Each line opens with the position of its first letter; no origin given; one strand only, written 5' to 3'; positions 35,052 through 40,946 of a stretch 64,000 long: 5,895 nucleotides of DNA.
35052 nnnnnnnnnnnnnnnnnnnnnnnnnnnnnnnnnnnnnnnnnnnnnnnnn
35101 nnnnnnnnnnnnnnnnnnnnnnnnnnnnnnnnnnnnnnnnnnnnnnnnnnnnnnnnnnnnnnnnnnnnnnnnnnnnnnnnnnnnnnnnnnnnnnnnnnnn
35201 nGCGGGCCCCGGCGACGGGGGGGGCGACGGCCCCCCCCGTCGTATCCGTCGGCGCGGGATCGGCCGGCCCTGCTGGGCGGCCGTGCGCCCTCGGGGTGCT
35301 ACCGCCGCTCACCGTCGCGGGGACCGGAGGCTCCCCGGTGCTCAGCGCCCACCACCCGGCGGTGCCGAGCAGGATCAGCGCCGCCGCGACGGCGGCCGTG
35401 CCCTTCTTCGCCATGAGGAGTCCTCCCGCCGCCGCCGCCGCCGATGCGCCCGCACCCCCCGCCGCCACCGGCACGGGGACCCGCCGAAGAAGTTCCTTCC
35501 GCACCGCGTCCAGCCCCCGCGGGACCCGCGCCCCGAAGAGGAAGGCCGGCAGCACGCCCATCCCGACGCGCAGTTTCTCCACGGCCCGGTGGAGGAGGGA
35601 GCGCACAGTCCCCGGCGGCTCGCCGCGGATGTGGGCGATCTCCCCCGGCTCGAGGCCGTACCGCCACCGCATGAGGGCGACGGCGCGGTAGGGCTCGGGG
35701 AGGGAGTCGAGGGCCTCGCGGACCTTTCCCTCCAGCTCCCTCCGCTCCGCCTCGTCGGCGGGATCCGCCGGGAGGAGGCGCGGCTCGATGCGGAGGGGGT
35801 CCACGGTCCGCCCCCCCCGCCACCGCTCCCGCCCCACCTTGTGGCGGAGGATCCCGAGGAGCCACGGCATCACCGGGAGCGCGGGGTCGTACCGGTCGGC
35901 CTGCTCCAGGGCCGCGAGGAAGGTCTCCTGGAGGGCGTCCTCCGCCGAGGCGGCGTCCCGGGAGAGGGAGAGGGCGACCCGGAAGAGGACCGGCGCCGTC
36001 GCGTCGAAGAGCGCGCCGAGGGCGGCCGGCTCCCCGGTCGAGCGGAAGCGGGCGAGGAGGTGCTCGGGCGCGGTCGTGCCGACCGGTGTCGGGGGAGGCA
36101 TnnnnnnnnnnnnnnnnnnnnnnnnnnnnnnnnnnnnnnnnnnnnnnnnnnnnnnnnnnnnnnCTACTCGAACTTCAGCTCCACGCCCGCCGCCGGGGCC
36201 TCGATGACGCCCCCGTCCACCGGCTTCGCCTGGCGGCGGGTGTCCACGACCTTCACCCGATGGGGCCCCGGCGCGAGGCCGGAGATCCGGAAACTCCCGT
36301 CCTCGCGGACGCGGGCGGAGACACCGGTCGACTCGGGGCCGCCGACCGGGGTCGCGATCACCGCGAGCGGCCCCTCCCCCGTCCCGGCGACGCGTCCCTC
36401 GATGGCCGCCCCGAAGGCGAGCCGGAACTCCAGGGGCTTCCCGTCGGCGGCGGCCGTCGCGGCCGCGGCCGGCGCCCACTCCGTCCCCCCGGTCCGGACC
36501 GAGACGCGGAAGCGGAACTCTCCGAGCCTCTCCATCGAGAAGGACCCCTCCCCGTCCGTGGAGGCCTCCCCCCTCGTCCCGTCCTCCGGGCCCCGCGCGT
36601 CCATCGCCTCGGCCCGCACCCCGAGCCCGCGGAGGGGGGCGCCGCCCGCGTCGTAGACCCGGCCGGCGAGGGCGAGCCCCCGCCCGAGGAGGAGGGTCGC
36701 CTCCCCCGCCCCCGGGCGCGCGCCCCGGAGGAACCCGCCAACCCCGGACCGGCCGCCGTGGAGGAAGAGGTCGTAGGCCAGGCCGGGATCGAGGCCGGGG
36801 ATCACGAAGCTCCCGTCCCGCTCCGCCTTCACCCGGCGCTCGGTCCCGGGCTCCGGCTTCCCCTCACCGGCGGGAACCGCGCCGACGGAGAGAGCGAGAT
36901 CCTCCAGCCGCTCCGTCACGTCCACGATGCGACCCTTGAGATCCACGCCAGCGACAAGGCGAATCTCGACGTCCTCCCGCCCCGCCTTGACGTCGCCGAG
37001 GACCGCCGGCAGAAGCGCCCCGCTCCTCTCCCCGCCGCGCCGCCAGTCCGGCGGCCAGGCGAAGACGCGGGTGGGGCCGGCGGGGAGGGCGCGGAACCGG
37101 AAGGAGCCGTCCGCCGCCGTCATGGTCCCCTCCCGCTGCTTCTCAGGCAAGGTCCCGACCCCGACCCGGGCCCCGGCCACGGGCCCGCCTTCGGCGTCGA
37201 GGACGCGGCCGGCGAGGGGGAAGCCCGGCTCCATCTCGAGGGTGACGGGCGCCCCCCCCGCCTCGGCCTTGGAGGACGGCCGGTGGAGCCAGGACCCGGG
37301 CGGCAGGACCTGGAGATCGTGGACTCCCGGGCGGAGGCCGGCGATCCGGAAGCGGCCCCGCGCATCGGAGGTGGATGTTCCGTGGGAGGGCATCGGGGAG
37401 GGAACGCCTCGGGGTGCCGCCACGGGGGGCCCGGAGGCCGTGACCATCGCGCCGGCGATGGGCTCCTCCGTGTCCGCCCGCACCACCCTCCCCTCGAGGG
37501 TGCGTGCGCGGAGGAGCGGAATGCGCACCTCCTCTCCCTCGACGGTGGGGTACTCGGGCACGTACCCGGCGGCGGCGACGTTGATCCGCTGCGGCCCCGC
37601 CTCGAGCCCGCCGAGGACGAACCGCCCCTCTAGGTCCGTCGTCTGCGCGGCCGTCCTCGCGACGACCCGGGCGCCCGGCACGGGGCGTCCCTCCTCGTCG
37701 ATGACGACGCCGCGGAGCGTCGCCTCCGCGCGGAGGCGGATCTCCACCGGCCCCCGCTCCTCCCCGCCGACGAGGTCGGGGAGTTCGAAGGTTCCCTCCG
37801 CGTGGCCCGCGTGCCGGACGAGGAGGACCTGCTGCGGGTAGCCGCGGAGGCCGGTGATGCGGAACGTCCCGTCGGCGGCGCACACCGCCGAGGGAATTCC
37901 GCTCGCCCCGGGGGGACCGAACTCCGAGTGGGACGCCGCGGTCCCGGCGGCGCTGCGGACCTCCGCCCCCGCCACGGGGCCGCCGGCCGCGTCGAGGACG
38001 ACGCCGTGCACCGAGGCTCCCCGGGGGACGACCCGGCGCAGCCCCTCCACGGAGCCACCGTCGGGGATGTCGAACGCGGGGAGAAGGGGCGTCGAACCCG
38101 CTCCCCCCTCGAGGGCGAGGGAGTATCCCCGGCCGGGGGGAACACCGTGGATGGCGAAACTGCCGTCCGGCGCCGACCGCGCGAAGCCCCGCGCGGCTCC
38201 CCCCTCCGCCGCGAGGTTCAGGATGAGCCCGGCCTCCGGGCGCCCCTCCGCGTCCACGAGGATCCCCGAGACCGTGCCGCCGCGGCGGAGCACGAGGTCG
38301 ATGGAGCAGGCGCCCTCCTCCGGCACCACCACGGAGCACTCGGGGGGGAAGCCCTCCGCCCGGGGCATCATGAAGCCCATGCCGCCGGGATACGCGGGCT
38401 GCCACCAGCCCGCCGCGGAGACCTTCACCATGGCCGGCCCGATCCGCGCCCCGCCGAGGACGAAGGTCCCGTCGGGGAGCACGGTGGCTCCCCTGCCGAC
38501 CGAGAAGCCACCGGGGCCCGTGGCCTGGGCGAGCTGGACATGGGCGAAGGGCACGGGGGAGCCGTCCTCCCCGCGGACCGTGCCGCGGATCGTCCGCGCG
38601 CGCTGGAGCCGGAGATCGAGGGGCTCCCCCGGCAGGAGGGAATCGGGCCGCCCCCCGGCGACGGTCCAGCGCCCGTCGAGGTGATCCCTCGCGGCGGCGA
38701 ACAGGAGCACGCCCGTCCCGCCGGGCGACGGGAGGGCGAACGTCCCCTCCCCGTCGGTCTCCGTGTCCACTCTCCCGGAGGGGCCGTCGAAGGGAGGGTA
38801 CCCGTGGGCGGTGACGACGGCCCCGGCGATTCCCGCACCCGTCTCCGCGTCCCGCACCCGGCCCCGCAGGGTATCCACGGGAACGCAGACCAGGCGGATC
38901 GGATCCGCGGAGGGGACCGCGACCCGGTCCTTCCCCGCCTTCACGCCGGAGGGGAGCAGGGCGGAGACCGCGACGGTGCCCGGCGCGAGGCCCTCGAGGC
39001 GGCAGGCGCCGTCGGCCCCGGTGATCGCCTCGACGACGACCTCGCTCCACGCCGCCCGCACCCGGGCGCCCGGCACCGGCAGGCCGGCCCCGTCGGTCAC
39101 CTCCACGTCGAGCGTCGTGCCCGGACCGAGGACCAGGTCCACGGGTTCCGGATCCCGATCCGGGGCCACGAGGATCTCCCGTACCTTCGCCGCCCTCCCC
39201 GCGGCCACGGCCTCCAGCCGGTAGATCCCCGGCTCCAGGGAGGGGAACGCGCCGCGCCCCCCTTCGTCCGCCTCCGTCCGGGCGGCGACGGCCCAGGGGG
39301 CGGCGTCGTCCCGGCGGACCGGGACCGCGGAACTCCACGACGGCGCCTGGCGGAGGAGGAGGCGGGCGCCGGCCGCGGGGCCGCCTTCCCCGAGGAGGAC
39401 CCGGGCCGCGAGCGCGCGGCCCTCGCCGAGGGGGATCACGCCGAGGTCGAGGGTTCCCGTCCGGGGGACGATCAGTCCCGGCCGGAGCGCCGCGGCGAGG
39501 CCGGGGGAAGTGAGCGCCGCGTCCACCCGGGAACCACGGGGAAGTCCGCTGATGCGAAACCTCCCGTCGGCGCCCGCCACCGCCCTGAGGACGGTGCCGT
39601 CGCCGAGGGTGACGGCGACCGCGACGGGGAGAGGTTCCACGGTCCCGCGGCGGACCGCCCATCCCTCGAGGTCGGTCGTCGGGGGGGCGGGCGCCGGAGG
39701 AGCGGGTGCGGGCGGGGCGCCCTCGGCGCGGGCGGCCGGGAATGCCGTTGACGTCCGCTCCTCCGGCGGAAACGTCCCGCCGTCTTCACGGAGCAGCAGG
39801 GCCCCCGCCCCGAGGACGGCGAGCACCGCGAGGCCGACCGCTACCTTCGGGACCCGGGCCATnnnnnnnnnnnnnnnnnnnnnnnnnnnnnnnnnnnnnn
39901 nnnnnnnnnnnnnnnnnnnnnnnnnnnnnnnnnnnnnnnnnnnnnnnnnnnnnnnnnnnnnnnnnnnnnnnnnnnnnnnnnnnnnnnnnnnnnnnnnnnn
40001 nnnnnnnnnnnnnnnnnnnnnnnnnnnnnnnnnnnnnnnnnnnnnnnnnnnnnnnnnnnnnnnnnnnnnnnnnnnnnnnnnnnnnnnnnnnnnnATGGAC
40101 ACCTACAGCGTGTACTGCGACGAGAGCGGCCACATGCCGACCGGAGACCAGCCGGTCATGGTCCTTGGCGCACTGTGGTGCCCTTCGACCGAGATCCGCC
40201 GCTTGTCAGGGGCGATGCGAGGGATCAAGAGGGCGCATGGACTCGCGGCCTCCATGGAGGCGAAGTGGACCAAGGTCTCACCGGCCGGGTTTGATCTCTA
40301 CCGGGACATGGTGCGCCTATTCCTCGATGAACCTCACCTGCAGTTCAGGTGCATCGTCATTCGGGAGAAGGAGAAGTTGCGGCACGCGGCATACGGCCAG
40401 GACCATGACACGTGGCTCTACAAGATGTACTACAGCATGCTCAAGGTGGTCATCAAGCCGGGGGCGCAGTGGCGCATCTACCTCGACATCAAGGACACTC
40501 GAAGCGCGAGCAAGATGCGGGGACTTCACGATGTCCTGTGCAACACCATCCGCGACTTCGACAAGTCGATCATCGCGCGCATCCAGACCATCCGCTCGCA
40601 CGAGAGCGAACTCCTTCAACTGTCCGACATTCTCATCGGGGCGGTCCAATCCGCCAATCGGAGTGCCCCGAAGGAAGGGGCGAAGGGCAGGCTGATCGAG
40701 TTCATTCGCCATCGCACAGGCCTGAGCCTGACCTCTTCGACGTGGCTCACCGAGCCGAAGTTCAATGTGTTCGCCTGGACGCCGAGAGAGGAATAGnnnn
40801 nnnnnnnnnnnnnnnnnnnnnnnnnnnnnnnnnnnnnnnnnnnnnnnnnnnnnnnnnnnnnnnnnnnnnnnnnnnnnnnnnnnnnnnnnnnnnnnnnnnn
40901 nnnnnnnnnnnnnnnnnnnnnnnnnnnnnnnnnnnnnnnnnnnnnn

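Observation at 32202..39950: Operon of an anchor-only paralog plus an ECF sigma factor covalently fused to a TM helix and ~1,045-aa ectodomain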

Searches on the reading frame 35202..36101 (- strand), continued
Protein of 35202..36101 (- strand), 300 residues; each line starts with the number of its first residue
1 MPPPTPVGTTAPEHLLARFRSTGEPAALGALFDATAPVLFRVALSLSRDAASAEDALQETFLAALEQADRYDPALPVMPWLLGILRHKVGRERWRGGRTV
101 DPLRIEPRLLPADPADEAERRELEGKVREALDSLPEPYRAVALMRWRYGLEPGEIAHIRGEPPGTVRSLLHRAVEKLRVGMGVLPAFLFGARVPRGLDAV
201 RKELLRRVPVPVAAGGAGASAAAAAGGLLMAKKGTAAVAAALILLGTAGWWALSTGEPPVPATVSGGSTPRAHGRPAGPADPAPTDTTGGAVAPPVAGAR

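Call 71: search_protein_representatives(alignment_id=A1)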
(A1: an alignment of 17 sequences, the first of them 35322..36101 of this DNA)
Query: 17 sequences, 449 profile positions. Proteins with E-value up to 0.001 (for the whole library): 217683; up to 1e-10: 61956; up to 1e-30: 2281. The best 150 are listed.
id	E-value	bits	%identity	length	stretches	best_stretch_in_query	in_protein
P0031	5.0e-128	445.1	-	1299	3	4-369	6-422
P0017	7.6e-123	428.0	-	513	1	5-446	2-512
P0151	7.9e-122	424.6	-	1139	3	2-380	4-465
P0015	5.5e-121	421.9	-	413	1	1-414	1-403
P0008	1.1e-120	420.9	-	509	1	2-447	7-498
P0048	2.9e-119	416.2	-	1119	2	6-370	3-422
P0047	1.0e-118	414.4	-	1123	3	7-375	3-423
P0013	6.2e-118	411.8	-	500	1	1-423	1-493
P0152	1.9e-117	410.2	-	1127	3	7-372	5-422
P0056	1.8e-116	407.0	-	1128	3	4-388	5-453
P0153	9.1e-116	404.7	-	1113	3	4-372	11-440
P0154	1.3e-115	404.1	-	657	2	4-387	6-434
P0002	1.3e-114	400.8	-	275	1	1-272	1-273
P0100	1.5e-114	400.6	-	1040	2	9-447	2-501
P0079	9.3e-114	398.0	-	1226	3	3-373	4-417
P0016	1.0e-96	341.8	-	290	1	3-246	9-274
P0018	1.9e-93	331.1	-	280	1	8-275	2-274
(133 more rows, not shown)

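Call 88: fold_search(model_id=the predicted structure, library=pdb)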
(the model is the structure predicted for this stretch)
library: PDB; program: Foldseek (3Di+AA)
matches with E <= 10: 325; with E <= 0.001: 33
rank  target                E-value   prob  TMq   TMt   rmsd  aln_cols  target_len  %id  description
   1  9m9e_F                1.4e-07  1.00  0.28  0.39  16.2       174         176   30  Structural Basis of Pausing During Transcription Initiation in Mycobacterium tuberculosis (released 2026-01-14)
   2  5wur_A                2.0e-06  1.00  0.31  0.51  12.5       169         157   21  Crystal structure of SigW in complex with its anti-sigma RsiW, an oxdized form (released 2017-03-29)
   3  6dv9_F                2.0e-06  1.00  0.27  0.39  21.0       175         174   34  Crystal structure of Mycobacterium tuberculosis transcription initiation complex(ECF sigma factor L) containing 5nt RN (released 2019-02-20)
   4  5wuq_A                2.4e-06  1.00  0.31  0.50  12.5       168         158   23  Crystal structure of SigW in complex with its anti-sigma RsiW, a zinc binding form (released 2017-03-29)
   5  6kop_F                2.4e-06  1.00  0.25  0.40  20.8       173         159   29  Mycobacterium tuberculosis initial transcription complex comprising sigma H and 5'-OH RNA of 9 nt (released 2020-03-11)
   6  6koo_F                2.5e-06  1.00  0.25  0.35  20.5       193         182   25  Mycobacterium tuberculosis initial transcription complex comprising sigma H and 5'-OH RNA of 7 nt (released 2020-03-11)
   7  5wuq_B                3.4e-06  1.00  0.32  0.52  12.2       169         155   22  Crystal structure of SigW in complex with its anti-sigma RsiW, a zinc binding form (released 2017-03-29)
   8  6jcx_F                5.6e-06  1.00  0.26  0.35  20.8       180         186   27  Mycobacterium tuberculosis transcription initiation complex with ECF sigma factor sigma H and 6nt RNA (released 2019-05-29)
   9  4nqw_A                9.3e-06  1.00  0.28  0.48  14.7       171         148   23  Structure of Mycobacterium tuberculosis extracytoplasmic function sigma factor SigK in complex with the cytosolic doma (released 2014-01-22)
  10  6kon_F                1.3e-05  1.00  0.25  0.35  21.1       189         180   29  Mycobacterium tuberculosis initial transcription complex comprising sigma H and 5'-OH RNA of 5 nt (released 2020-03-11)
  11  6in7_B                1.4e-05  1.00  0.31  0.46  10.1       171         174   23  Crystal structure of AlgU in complex with MucA(cyto) (released 2019-07-24)
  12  6jcy_F                1.5e-05  1.00  0.26  0.40  20.7       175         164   30  Mycobacterium tuberculosis RNA polymerase transcription initiation open complex with a chimeric ECF sigma factor sigH/ (released 2019-05-29)
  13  5zx2_F                1.7e-05  1.00  0.25  0.37  19.7       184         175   28  Mycobacterium tuberculosis RNA polymerase transcription initiation complex with ECF sigma factor sigma H and 7nt RNA (released 2019-03-20)
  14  8z6g_D                1.9e-05  1.00  0.32  0.48  10.8       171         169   24  the AlgU-MucAcyto complex structure in Pseudomonas aeruginosa (released 2024-05-08)
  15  8z6g_B                2.7e-05  1.00  0.31  0.47  10.7       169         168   25  the AlgU-MucAcyto complex structure in Pseudomonas aeruginosa (released 2024-05-08)
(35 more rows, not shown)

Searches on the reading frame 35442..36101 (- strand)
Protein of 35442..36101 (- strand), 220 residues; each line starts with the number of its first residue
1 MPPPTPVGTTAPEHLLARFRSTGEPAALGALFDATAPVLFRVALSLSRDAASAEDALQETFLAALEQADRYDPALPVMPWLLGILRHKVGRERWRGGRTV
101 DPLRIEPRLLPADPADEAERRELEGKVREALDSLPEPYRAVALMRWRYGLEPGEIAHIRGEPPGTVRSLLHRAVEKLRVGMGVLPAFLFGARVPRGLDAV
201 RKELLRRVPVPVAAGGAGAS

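Call 82: search_solved_structures(query=window:35442-36101:-, max_evalue=0.001)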
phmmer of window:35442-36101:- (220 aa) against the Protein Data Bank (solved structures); distinct sequences matched with E-value up to 0.001: 18.
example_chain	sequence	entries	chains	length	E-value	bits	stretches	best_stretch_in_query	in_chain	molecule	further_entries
6dv9_F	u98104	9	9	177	1.9e-14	57.3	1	22-181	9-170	ECF RNA polymerase sigma factor SigL | RNA polymerase sigma factor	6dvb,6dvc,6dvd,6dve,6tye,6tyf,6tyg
6jcy_F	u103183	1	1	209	1.7e-08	37.9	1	38-178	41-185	ECF RNA polymerase sigma factor SigH,ECF RNA polymerase sigma factor SigE,ECF RNA polymera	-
9m9d_F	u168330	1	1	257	4e-08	36.6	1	18-182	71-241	ECF RNA polymerase sigma factor SigE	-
9m9e_F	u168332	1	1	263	4.2e-08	36.5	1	18-182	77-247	ECF RNA polymerase sigma factor SigE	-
9m98_F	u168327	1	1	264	4.3e-08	36.5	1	18-182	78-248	ECF RNA polymerase sigma factor SigE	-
2q1z_A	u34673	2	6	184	1.4e-07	34.8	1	16-181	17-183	RpoE, ECF SigE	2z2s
5zx2_F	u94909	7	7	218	2.5e-07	34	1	38-178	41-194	ECF RNA polymerase sigma factor SigH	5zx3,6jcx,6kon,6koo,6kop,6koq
9isn_F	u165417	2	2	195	1.3e-06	31.7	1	48-179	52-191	ECF sigma factor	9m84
5wuq_A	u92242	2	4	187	1.5e-06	31.5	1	23-179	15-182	ECF RNA polymerase sigma factor SigW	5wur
2o7g_A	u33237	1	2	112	7.1e-06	29.3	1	16-90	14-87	Probable RNA polymerase sigma-C factor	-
6dxo_A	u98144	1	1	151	9.2e-06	28.9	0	21-89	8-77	RNA polymerase ECF-subfamily sigma factor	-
5uxx_A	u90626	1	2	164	9.5e-06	28.9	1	36-178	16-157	RNA polymerase sigma factor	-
6in7_B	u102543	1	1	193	3.6e-05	27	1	44-177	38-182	RNA polymerase sigma-H factor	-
8z6g_B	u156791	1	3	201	3.7e-05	26.9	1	44-178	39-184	RNA polymerase sigma factor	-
5fgm_A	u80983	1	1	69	6.7e-05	26.1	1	125-178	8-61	ECF RNA polymerase sigma factor SigR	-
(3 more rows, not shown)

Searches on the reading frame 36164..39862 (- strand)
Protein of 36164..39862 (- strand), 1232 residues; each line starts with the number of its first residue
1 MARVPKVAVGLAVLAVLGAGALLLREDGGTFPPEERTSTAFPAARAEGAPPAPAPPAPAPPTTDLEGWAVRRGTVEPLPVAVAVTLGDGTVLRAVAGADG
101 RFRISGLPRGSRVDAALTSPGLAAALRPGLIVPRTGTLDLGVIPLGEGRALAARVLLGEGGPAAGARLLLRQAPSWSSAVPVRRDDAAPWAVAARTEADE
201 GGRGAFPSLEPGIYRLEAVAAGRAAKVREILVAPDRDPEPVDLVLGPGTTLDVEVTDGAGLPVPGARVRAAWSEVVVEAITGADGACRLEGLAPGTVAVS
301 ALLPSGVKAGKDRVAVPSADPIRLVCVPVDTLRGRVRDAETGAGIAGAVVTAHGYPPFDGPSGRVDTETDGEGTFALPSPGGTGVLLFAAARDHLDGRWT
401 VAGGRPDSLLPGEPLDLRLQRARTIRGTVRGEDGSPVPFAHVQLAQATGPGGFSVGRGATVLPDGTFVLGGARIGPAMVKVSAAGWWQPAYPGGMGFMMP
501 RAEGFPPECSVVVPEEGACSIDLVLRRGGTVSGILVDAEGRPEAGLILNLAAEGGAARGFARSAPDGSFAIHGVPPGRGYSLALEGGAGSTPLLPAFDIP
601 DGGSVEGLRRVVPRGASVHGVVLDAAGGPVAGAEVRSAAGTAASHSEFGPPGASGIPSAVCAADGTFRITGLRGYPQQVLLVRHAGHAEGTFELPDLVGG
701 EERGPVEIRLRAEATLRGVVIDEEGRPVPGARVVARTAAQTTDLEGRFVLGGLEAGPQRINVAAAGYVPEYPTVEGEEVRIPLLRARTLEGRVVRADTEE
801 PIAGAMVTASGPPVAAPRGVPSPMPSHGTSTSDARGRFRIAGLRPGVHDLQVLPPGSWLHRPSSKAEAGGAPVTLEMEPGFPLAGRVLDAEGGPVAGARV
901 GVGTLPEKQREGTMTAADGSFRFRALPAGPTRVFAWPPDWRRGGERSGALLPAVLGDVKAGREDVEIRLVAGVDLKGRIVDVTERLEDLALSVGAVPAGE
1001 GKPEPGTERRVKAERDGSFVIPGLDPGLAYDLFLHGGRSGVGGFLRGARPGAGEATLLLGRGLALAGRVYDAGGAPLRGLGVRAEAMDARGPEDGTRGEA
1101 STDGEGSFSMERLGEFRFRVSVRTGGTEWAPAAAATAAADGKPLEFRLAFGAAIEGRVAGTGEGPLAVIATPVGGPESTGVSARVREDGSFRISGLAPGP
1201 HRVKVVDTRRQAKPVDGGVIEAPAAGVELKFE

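Call 7: search_protein_families(library=pfam, proteins=[window:36164-39862:-], max_evalue=0.01)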
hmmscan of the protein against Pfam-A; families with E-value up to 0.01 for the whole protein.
window:36164-39862:- (1232 aa): 10 families
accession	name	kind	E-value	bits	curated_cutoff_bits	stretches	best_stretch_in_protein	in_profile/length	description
PF13620.12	CarboxypepD_reg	-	8.2e-90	295.7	32.3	10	715-772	1-64/82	Carboxypeptidase regulatory-like domain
PF13715.12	CarbopepD_reg_2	-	2.2e-27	95.3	32.2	2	717-775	2-63/88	CarboxypepD_reg-like domain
PF15976.11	CooC_C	-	3.4e-11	43.5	29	0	714-751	17-54/93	CS1-pili formation C-terminal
PF02369.22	Big_1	-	1.8e-10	41.2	34.9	0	249-304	19-81/93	Bacterial Ig-like domain (group 1)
PF00775.27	Dioxygenase_C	-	4.3e-09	36.5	27.3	0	883-901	32-50/182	Dioxygenase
PF09430.16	EMC7_beta-sandw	-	1.1e-08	35.7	26.6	0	1181-1206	21-46/122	ER membrane protein complex subunit 7, beta-sandwich domain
PF17210.9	SdrD_B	-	1.3e-07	32.2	29.7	0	263-312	24-75/112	SdrD B-like domain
PF24107.1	DUF7382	-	2.2e-05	24.6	27.4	0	715-739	21-45/65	Domain of unknown function (DUF7382)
PF14686.12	fn3_3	-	0.00014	22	24.4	0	196-232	29-67/75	Polysaccharide lyase family 4, domain II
PF25020.1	TTR_TEN1-4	-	0.00036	20.8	27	0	884-921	10-45/86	Teneurin TTR-like domain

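Call 9: search_protein_families(library=ncbifam, proteins=[window:36164-39862:-], max_evalue=0.01)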
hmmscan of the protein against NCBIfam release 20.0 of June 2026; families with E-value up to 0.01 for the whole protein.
window:36164-39862:- (1232 aa): 4 families
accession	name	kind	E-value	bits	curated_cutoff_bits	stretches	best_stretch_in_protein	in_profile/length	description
TIGR04056.1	OMP_RagA_SusC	subfamily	4.8e-13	48.4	368.25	1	715-776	2-63/981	SusC/RagA family TonB-linked outer membrane protein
TIGR04134.1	lipo_with_rSAM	hypoth_equivalog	6.3e-08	32.8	39.8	0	715-742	41-68/150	radical SAM-associated putative lipoprotein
NF052345.1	S_layer_anammox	exception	2.4e-05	21.9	1400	1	616-773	1313-1469/1596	Kustd1514 family S-layer glycoprotein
TIGR02439.1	catechol_proteo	equivalog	0.0038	16.3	392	0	424-454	130-160/285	catechol 1,2-dioxygenase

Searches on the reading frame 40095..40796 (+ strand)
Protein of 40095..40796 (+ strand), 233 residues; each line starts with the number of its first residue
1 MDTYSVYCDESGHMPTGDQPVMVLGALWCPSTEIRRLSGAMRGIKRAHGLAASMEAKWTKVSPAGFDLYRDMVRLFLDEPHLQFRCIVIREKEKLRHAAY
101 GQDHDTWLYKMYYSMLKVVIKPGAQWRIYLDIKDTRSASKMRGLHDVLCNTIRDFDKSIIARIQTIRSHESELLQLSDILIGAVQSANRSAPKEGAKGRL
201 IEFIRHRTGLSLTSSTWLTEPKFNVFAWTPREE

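Call 22: search_protein_families(library=pfam, proteins=[window:40095-40796:+], max_evalue=0.001)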
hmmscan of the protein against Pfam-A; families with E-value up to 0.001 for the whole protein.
window:40095-40796:+ (233 aa): 1 family
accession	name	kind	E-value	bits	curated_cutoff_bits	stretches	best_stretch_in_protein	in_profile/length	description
PF12686.12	DUF3800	-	1.2e-14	55.7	21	1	6-185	2-147/149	Protein of unknown function (DUF3800)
